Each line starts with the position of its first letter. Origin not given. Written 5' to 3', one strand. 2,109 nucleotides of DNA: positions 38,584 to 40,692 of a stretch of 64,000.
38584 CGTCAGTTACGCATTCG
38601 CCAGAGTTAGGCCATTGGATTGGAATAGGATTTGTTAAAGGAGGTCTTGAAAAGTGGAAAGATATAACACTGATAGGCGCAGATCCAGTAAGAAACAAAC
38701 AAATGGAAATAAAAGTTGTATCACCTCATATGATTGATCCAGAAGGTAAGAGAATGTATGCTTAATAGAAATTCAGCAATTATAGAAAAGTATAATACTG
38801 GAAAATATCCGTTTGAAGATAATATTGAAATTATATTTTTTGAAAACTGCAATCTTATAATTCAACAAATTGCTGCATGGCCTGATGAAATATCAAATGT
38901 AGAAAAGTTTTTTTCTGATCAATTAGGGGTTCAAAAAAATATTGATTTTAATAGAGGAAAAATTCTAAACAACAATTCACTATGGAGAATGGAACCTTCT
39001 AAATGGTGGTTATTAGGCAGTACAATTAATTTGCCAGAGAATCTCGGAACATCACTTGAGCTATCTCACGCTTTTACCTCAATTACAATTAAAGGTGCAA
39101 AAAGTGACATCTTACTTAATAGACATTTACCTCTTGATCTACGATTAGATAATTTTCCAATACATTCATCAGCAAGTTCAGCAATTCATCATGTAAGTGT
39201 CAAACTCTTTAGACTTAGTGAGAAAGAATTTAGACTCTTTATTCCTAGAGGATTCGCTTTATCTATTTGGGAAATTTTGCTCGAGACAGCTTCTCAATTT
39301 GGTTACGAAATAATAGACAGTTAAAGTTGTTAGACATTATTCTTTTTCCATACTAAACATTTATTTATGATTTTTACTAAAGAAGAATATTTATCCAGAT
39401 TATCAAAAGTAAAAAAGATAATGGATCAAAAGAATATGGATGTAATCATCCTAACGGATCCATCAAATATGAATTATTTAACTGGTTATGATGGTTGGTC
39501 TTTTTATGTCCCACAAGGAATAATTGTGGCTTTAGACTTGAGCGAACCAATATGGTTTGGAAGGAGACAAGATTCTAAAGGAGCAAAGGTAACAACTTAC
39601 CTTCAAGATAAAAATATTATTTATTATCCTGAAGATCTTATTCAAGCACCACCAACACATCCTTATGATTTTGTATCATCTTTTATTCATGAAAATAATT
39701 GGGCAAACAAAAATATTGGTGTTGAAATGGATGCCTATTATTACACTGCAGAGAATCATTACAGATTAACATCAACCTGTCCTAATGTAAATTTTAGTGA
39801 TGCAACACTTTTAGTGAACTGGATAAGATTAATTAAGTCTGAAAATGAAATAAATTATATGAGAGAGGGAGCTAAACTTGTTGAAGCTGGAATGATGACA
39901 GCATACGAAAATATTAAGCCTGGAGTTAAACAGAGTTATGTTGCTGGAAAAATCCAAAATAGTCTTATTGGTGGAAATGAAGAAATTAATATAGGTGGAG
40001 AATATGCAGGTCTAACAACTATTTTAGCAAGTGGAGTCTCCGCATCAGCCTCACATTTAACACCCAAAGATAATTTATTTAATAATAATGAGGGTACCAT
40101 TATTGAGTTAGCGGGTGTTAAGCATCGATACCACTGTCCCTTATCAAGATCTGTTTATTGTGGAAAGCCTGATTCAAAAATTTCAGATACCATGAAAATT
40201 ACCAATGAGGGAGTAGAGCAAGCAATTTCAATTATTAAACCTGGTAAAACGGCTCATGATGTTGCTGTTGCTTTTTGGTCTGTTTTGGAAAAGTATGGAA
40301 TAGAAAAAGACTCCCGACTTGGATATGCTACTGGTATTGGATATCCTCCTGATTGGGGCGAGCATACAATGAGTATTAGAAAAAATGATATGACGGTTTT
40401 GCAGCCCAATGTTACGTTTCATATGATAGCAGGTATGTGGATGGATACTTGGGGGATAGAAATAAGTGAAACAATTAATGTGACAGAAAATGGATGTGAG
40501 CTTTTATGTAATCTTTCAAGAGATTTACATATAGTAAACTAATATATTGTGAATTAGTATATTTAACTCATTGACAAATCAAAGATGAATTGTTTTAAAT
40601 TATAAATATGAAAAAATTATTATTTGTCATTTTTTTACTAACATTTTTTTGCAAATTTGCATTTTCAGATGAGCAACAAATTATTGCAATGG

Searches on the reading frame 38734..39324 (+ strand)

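Call 36: search_protein_families(library=pfam, proteins=[window:38734-39324:+], max_evalue=0.0001)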
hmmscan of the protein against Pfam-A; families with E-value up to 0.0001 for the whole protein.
window:38734-39324:+ (196 aa): 0 families

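Call 47: search_protein_families(library=ncbifam, proteins=[window:38734-39324:+], max_evalue=1e-10)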
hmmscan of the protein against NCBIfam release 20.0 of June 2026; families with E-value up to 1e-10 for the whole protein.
window:38734-39324:+ (196 aa): 1 family
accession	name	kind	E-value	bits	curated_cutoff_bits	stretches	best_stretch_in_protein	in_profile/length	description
TIGR01375.1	soxG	subfamily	1.7e-16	60.4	143.95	1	102-186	66-150/152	sarcosine oxidase subunit gamma family protein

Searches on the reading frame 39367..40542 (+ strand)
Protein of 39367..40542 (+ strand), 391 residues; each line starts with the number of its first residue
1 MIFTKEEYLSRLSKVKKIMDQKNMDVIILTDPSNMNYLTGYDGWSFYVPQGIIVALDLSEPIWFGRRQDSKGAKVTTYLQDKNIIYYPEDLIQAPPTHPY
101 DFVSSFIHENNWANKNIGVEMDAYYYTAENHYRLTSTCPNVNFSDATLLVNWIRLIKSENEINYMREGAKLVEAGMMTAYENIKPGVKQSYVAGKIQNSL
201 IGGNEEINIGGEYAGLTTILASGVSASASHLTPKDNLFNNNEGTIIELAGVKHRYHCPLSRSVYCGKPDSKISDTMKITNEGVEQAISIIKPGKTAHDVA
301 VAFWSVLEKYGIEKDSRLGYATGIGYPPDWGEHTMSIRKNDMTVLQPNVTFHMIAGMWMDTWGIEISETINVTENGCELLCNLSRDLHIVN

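Call 36: search_protein_families(library=pfam, proteins=[window:39367-40542:+], max_evalue=0.0001)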
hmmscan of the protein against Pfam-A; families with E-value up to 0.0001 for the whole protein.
window:39367-40542:+ (391 aa): 2 families
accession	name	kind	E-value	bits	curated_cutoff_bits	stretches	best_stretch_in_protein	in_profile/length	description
PF00557.29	Peptidase_M24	-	1.7e-29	103.5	23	1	164-374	2-208/208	Metallopeptidase family M24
PF01321.24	Creatinase_N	-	3.6e-15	57.1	22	1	11-156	1-128/128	Creatinase/Prolidase N-terminal domain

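Call 47: search_protein_families(library=ncbifam, proteins=[window:39367-40542:+], max_evalue=1e-10)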
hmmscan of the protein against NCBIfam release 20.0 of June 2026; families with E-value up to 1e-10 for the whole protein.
window:39367-40542:+ (391 aa): 5 families
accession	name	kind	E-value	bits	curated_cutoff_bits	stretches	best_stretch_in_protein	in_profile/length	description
TIGR02993.1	ectoine_eutD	equivalog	3.1e-139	464.4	613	1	2-389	5-389/391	ectoine hydrolase DoeA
NF038259.1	ectoine_DoeA_2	exception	1.9e-53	181.6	575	1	1-389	7-385/386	ectoine hydrolase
NF040821.1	dipep_PepQ_Arch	equivalog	3e-26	92.3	630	1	114-387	83-345/346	Xaa-Pro dipeptidase PepQ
NF011174.0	PRK14576.1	subfamily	1.3e-14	53.9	487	1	100-388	123-402/405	putative endopeptidase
NF011173.0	PRK14575.1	equivalog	1.3e-12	47.5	850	0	113-388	137-403/406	putative peptidase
